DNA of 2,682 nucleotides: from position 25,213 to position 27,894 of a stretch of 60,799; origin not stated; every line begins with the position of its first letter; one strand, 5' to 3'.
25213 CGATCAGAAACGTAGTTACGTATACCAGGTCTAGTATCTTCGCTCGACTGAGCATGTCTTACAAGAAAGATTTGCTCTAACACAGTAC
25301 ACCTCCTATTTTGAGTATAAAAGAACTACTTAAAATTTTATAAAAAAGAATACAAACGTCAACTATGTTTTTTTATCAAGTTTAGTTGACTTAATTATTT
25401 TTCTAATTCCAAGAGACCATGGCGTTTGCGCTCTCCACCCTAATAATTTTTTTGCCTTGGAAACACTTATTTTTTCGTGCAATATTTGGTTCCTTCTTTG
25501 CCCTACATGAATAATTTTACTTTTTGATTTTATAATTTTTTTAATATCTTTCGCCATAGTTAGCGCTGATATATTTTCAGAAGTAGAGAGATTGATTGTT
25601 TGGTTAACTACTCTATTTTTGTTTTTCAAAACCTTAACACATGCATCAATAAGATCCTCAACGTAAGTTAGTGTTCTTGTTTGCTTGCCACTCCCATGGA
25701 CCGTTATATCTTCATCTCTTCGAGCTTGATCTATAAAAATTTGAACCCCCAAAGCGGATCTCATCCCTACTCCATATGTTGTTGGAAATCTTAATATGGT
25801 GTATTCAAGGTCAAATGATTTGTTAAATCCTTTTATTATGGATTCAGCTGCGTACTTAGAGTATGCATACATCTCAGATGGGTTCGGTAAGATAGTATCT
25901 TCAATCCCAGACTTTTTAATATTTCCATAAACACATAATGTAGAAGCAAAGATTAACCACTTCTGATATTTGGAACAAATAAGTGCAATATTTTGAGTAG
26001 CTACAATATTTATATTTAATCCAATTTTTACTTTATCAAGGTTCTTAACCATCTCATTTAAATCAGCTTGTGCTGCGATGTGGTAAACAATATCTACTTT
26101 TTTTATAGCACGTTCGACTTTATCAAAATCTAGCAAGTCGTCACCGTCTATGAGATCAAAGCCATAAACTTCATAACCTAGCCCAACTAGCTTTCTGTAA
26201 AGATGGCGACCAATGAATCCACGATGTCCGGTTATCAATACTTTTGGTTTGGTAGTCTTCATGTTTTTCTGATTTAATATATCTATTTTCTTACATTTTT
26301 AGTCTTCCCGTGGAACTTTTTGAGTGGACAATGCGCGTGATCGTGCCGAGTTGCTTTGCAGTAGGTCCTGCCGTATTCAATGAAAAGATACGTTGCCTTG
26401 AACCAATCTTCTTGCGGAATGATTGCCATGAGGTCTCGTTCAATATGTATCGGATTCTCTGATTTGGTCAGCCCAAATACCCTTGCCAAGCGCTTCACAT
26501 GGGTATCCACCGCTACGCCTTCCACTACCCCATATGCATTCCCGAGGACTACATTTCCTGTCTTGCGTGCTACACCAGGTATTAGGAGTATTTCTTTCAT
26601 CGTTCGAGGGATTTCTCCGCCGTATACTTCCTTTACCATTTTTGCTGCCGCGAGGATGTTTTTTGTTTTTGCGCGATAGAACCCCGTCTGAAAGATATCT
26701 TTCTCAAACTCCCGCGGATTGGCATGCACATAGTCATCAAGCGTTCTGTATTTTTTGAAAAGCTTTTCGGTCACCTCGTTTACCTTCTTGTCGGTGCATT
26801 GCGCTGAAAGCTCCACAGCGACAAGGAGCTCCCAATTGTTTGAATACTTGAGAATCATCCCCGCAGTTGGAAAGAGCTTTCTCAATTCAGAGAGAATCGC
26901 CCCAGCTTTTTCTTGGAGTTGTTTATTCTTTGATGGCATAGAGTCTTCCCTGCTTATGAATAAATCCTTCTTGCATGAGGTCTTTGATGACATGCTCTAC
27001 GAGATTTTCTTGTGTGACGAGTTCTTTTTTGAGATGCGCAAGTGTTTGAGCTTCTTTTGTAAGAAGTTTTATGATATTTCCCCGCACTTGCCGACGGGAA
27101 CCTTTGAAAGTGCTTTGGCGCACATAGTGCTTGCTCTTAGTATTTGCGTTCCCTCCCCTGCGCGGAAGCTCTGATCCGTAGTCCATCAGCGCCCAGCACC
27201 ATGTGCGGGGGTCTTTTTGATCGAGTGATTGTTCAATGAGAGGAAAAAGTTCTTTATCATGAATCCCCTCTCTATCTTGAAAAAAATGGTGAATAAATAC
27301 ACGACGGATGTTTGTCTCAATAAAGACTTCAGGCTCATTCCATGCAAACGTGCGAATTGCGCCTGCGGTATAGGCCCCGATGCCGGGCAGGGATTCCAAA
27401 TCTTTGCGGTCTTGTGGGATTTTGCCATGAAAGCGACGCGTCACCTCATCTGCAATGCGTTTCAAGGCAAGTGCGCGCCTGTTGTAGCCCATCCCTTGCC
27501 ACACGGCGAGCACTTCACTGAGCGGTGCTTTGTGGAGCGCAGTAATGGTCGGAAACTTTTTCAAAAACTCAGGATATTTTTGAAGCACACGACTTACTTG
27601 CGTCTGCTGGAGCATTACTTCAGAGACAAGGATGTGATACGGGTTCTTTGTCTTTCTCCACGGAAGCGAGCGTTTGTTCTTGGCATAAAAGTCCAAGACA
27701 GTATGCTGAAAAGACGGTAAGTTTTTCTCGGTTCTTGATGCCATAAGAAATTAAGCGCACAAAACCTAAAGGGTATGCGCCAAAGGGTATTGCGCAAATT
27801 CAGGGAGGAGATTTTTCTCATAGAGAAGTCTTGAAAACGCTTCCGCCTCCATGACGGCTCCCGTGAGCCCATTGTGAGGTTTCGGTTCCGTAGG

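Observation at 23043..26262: AT-rich four-gene cassette: SDR epimerase, histidine phosphatase, NUDIX, ATP-grasp. Candidate horizontally acquired pathway for a nucleotide or sugar-nucleotide-derived product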

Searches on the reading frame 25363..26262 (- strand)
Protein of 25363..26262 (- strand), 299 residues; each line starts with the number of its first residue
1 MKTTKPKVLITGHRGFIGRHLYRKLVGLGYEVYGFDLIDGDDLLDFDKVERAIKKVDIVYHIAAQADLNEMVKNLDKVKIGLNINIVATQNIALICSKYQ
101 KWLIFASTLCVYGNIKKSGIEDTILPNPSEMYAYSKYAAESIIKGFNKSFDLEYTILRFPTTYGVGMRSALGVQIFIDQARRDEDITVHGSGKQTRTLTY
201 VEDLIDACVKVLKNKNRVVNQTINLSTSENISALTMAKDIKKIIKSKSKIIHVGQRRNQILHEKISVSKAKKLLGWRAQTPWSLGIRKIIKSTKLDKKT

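Call 3: search_protein_families(library=pfam, proteins=[window:25363-26262:-], max_evalue=0.01)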
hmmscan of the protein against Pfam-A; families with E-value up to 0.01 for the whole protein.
window:25363-26262:- (299 aa): 7 families
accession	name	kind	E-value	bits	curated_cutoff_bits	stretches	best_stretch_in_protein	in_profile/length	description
PF01370.27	Epimerase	-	4e-41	141.4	20.9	1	8-225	1-239/240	NAD dependent epimerase/dehydratase family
PF16363.11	GDP_Man_Dehyd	-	5.6e-28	98.8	27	2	41-288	59-331/332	GDP-mannose 4,6 dehydratase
PF04321.23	RmlD_sub_bind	-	1.2e-25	90.6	27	1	7-249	2-236/287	RmlD substrate binding domain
PF01073.25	3Beta_HSD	-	2.3e-15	56.8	22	1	9-210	1-227/280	3-beta hydroxysteroid dehydrogenase/isomerase family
PF07993.18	NAD_binding_4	-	3e-13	50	20.1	1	47-164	80-209/258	Male sterility protein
PF13460.12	NAD_binding_10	-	7.9e-06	26.3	27.2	1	38-160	44-144/184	NAD(P)H-binding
PF02719.21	Polysacc_synt_2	-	1e-05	25.3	20.2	1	42-269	62-277/293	Polysaccharide biosynthesis protein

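Call 4: search_protein_families(library=ncbifam, proteins=[window:25363-26262:-], max_evalue=0.01)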
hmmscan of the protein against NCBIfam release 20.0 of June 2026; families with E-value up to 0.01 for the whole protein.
window:25363-26262:- (299 aa): 23 families
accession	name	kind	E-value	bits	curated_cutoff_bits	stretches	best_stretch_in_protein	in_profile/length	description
TIGR04180.1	EDH_00030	hypoth_equivalog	9.3e-28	97.1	475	2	37-278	53-294/297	NAD-dependent 4,6-dehydratase LegB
TIGR01181.1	dTDP_gluc_dehyt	equivalog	2.1e-27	96.1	365.1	1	42-291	58-309/321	dTDP-glucose 4,6-dehydratase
TIGR01214.1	rmlD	equivalog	7.8e-22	77.7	224.05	1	7-252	1-234/285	dTDP-4-dehydrorhamnose reductase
TIGR01179.1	galE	equivalog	9.9e-21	73.9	262.3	1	7-280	1-311/332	UDP-glucose 4-epimerase GalE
NF008872.0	PRK11908.1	equivalog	1.3e-20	73.7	294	1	7-246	3-273/349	bifunctional UDP-4-keto-pentose/UDP-xylose synthase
NF047922.1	GDPFucSynFcl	equivalog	1e-19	71.1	500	1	5-290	2-298/308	GDP-L-fucose synthase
NF005998.1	PRK08125.1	equivalog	4.9e-15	54.9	777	1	5-248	315-589/649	bifunctional UDP-4-amino-4-deoxy-L-arabinose formyltransferase/UDP-glucuronic acid oxidase ArnA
TIGR02197.1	heptose_epim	equivalog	1e-14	54.4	274.6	1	36-247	48-263/316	ADP-glyceromanno-heptose 6-epimerase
NF011728.1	PRK15181.1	equivalog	7.8e-12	44.8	760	1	38-291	74-335/348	Vi polysaccharide biosynthesis UDP-N-acetylglucosaminuronic acid C-4 epimerase TviC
NF043036.1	ErythonDh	equivalog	1.2e-11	44.4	325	1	42-161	60-178/321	D-erythronate dehydrogenase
NF007582.0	PRK10217.1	equivalog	1.7e-10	40.6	698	1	34-291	54-329/355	dTDP-glucose 4,6-dehydratase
NF047837.1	UDPAcbARedWbcJ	equivalog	4.3e-10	39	500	1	7-252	2-223/372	UDP-2-acetamido-2,6-beta-L-arabino-hexul-4-ose reductase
TIGR03466.1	HpnA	hypoth_equivalog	4.8e-10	38.8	367.65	1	7-158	2-166/327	hopanoid-associated sugar epimerase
TIGR01746.1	Thioester-redct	subfamily_domain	6.9e-10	38.7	213.35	1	48-162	81-195/371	thioester reductase domain-containing protein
NF042423.1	oxyalk_red_Shew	equivalog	3.9e-09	36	580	1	4-257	7-266/331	2-alkyl-3-oxoalkanoate reductase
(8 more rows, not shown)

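Call 32: search_protein_families(library=padloc, proteins=[window:25363-26262:-], max_evalue=0.01)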
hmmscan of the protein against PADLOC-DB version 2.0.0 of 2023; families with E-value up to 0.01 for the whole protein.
window:25363-26262:- (299 aa): 0 families

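Call 33: search_protein_families(library=phrogs, proteins=[window:25363-26262:-], max_evalue=0.01)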
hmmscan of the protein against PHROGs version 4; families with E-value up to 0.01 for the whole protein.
window:25363-26262:- (299 aa): 1 family
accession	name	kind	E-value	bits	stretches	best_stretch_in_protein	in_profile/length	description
phrog_540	-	DNA, RNA and nucleotide metabolism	2.1e-59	202.6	1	3-294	290-595/715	nucleotide-sugar epimerase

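Call 42: find_related_loci(query=window:25363-26262:-, collection=genome_contigs, flank=6000)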
Query window:25363-26262:- (299 aa) in genome_contigs; peptide patterns used: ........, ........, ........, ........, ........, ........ (x = any residue, [..] = any of these).
167 stretches matched a pattern; 4 encode a relative of the query (tblastn E <= 1e-3); 4 distinct loci.
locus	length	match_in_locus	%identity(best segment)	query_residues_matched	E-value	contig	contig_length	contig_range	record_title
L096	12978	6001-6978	23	1-291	5e-16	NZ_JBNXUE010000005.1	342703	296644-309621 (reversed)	Tenacibaculum sp. SDUM215027 scaffold5, whole genome shotgun sequence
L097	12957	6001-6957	23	8-291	8e-16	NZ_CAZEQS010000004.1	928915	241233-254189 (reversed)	Tenacibaculum litoreum isolate CL-TF13(T) TOREUM_Contig_4, whole genome shotgun sequence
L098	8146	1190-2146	22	4-287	1e-13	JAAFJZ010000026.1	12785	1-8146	MAG: Cytophagales bacterium isolate bin37.metabat.b11b12b14.043 WN_Cytophagales_17_scaffold_26, whole genome shotgun seq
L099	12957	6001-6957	23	8-291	3e-12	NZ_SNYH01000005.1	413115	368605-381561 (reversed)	Tenacibaculum caenipelagi strain CECT 8283 Ga0244623_105, whole genome shotgun sequence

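Call 44: find_homologous_proteins(query=window:25363-26262:-)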
Query window:25363-26262:- (299 aa): 594 proteins with E <= 0.001 among 1987 candidates; the best 120 are listed.
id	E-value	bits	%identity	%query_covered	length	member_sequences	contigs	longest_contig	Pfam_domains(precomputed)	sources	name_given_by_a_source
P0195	4.6e-192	655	100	100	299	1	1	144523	PF04321.24,PF16363.12,PF02719.22,PF01073.26,PF07993.19,PF13460.13,PF01370.28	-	-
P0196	2.2e-136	472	72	98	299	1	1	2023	PF04321.24,PF16363.12,PF01073.26,PF07993.19,PF01370.28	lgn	-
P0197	6.0e-136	470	71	95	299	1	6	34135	PF04321.24,PF16363.12,PF01073.26,PF07993.19,PF13460.13,PF01370.28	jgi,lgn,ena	-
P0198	1.4e-131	456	71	98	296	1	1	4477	PF04321.24,PF16363.12,PF02719.22,PF01073.26,PF07993.19,PF01370.28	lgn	-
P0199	5.4e-131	454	69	98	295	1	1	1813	PF04321.24,PF16363.12,PF01073.26,PF07993.19,PF13460.13,PF01370.28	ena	-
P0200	7.8e-98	345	58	94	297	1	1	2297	PF04321.24,PF16363.12,PF02719.22,PF01073.26,PF07993.19,PF01370.28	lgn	-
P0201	7.3e-96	339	55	95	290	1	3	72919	PF04321.24,PF16363.12,PF02719.22,PF01073.26,PF07993.19,PF01370.28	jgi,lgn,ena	-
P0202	1.2e-95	338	57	94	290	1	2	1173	PF04321.24,PF16363.12,PF01073.26,PF07993.19,PF01370.28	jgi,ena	-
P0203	3.0e-95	337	54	95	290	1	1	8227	PF04321.24,PF16363.12,PF01073.26,PF07993.19,PF01370.28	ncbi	-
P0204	3.2e-95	337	54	98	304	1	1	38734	PF04321.24,PF16363.12,PF01073.26,PF07993.19,PF01370.28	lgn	-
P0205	1.7e-94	334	54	95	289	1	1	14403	PF04321.24,PF16363.12,PF02719.22,PF01073.26,PF07993.19,PF01370.28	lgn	-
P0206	1.1e-93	332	55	95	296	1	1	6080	PF04321.24,PF16363.12,PF01073.26,PF07993.19,PF13460.13,PF01370.28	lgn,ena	-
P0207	6.3e-93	329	52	95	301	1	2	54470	PF04321.24,PF16363.12,PF02719.22,PF01073.26,PF07993.19,PF13460.13,PF01370.28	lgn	-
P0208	7.9e-93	329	55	95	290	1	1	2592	PF04321.24,PF16363.12,PF02719.22,PF01073.26,PF07993.19,PF01370.28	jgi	-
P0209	1.4e-92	328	52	97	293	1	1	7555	PF04321.24,PF16363.12,PF01073.26,PF07993.19,PF01370.28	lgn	-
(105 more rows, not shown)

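Call 45: find_encoding_contigs(protein=P0197, flank=8000, max_places=4)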
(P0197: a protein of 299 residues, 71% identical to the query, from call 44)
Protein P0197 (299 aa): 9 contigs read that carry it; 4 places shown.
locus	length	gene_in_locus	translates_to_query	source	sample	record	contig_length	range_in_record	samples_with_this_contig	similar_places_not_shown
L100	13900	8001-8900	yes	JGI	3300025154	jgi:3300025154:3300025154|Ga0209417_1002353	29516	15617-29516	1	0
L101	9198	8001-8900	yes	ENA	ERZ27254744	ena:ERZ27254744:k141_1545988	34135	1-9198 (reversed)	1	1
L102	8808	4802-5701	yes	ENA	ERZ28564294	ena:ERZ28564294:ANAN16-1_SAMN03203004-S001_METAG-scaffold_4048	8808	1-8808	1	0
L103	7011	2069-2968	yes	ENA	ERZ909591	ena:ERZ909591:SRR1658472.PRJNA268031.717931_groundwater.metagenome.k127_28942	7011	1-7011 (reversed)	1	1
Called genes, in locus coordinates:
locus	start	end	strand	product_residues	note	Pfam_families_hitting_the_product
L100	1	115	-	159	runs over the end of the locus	PF00856:SET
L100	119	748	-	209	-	-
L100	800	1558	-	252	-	PF13489:Methyltransf_23, PF13847:Methyltransf_31, PF08241:Methyltransf_11, PF08242:Methyltransf_12 (weak), PF13649:Methyltransf_25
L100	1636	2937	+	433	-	PF08665:PglZ (faint), PF01663:Phosphodiest, PF01676:Metalloenzyme (faint)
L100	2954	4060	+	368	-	-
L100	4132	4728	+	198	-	PF13302:Acetyltransf_3, PF00583:Acetyltransf_1 (weak)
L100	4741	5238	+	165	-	PF13238:AAA_18 (weak), PF13207:AAA_17 (faint)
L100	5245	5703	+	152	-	-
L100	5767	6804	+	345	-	-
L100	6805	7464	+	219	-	PF00300:His_Phos_1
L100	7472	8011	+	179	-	PF00293:NUDIX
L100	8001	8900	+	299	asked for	PF01073:3Beta_HSD, PF01370:Epimerase, PF04321:RmlD_sub_bind, PF13460:NAD_binding_10 (faint), PF16363:GDP_Man_Dehyd, PF07993:NAD_binding_4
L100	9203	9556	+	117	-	PF01258:zf-dskA_traR (weak)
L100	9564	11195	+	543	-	PF13541:ChlI, PF00493:MCM (weak), PF01078:Mg_chelatase, PF07728:AAA_5, PF13335:Mg_chelatase_C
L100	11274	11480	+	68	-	-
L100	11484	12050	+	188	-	PF00717:Peptidase_S24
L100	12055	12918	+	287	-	PF01555:N6_N4_Mtase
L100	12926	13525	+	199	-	PF01844:HNH, PF14279:HNH_5 (weak)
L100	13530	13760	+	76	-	-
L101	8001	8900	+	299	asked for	PF01073:3Beta_HSD, PF01370:Epimerase, PF04321:RmlD_sub_bind, PF13460:NAD_binding_10 (faint), PF16363:GDP_Man_Dehyd, PF07993:NAD_binding_4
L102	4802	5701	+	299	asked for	PF01073:3Beta_HSD, PF01370:Epimerase, PF04321:RmlD_sub_bind, PF13460:NAD_binding_10 (faint), PF16363:GDP_Man_Dehyd, PF07993:NAD_binding_4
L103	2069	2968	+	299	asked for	PF01073:3Beta_HSD, PF01370:Epimerase, PF04321:RmlD_sub_bind, PF13460:NAD_binding_10 (faint), PF16363:GDP_Man_Dehyd, PF07993:NAD_binding_4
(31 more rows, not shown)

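Call 46: find_encoding_contigs(protein=P0198, flank=5000, max_places=3)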
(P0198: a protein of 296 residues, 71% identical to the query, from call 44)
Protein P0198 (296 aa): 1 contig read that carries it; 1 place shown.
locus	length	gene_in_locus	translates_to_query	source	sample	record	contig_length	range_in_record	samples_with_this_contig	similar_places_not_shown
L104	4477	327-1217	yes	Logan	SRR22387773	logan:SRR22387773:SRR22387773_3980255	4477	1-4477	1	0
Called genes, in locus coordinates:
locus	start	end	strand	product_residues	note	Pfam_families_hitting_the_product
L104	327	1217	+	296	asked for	PF01073:3Beta_HSD, PF01370:Epimerase, PF02719:Polysacc_synt_2 (faint), PF04321:RmlD_sub_bind, PF16363:GDP_Man_Dehyd, PF07993:NAD_binding_4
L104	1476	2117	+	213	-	PF00300:His_Phos_1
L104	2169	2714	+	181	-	PF00293:NUDIX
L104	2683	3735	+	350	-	-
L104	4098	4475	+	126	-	?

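Call 70: search_protein_families(library=pfam, proteins=[L100:2954-4057:+, L100:5245-5700:+], max_evalue=0.01)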
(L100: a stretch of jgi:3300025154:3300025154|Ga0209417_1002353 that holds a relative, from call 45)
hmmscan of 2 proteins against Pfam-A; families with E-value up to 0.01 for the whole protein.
L100:2954-4057:+ (368 aa): 1 family
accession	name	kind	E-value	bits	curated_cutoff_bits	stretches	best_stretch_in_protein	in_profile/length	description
PF23138.1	CTLH_Armc9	-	0.0039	17.9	27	0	64-105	40-83/135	Armc9, CTLH-like domain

L100:5245-5700:+ (152 aa): 1 family
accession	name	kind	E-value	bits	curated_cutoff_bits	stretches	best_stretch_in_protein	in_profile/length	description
PF10706.15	Aminoglyc_resit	-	0.001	19.6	21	1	5-79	2-74/149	Aminoglycoside-2''-adenylyltransferase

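Call 75: find_encoding_contigs(protein=P0201, flank=6000, max_places=3)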
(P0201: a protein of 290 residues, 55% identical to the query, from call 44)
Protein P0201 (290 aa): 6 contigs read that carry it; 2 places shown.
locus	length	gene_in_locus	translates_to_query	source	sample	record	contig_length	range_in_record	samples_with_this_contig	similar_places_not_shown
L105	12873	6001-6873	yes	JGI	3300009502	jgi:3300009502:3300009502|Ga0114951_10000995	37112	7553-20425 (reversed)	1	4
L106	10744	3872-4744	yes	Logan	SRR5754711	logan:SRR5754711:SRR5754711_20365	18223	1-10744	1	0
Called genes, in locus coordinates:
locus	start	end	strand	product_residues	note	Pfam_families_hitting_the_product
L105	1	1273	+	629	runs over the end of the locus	-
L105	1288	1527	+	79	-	-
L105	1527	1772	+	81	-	-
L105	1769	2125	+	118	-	-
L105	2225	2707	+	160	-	-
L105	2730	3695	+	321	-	-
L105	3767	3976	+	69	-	-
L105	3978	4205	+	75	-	-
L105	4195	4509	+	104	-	-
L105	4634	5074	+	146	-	PF01467:CTP_transf_like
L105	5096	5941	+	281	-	-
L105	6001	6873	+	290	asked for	PF01370:Epimerase, PF04321:RmlD_sub_bind, PF02719:Polysacc_synt_2 (weak), PF01073:3Beta_HSD, PF16363:GDP_Man_Dehyd, PF07993:NAD_binding_4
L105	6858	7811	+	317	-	PF01370:Epimerase, PF02719:Polysacc_synt_2, PF04321:RmlD_sub_bind, PF01073:3Beta_HSD, PF07993:NAD_binding_4 (faint), PF16363:GDP_Man_Dehyd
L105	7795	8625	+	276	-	PF01041:DegT_DnrJ_EryC1, PF01212:Beta_elim_lyase (faint)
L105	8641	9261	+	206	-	PF07460:NUMOD3 (weak)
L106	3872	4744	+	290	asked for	PF01370:Epimerase, PF04321:RmlD_sub_bind, PF02719:Polysacc_synt_2 (weak), PF01073:3Beta_HSD, PF16363:GDP_Man_Dehyd, PF07993:NAD_binding_4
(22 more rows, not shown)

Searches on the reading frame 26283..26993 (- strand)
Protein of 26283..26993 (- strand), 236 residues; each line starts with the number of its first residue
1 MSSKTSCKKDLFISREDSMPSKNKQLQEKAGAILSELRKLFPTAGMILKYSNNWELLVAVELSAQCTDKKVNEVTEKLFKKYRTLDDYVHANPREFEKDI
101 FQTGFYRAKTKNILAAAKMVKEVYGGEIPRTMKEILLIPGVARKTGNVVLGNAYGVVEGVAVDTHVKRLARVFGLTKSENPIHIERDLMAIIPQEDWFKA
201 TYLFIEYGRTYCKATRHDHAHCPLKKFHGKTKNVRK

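Call 3: search_protein_families(library=pfam, proteins=[window:26283-26993:-], max_evalue=0.01)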
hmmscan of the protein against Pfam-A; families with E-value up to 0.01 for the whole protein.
window:26283-26993:- (236 aa): 2 families
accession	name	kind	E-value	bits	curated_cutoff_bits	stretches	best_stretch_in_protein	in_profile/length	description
PF00730.31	HhH-GPD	-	2.3e-19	70.2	26.2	1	62-193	5-107/108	HhH-GPD superfamily base excision DNA repair protein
PF00633.29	HHH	-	0.00033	20.8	24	1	124-150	2-28/30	Helix-hairpin-helix motif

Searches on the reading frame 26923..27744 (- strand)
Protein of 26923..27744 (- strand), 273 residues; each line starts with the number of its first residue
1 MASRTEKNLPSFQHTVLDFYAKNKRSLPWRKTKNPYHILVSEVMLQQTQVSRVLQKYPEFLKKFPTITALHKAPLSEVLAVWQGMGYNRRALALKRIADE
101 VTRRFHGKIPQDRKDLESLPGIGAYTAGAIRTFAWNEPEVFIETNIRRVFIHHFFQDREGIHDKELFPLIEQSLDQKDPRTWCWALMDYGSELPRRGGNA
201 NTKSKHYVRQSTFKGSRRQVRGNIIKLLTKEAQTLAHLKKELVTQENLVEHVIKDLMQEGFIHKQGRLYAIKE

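Call 3: search_protein_families(library=pfam, proteins=[window:26923-27744:-], max_evalue=0.01)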
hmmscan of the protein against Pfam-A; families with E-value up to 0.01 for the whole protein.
window:26923-27744:- (273 aa): 2 families
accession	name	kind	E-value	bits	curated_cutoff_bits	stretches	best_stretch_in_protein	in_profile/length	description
PF00730.31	HhH-GPD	-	3.3e-13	50.4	26.2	1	40-159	1-92/108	HhH-GPD superfamily base excision DNA repair protein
PF00633.29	HHH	-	4.5e-08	33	24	1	104-132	1-29/30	Helix-hairpin-helix motif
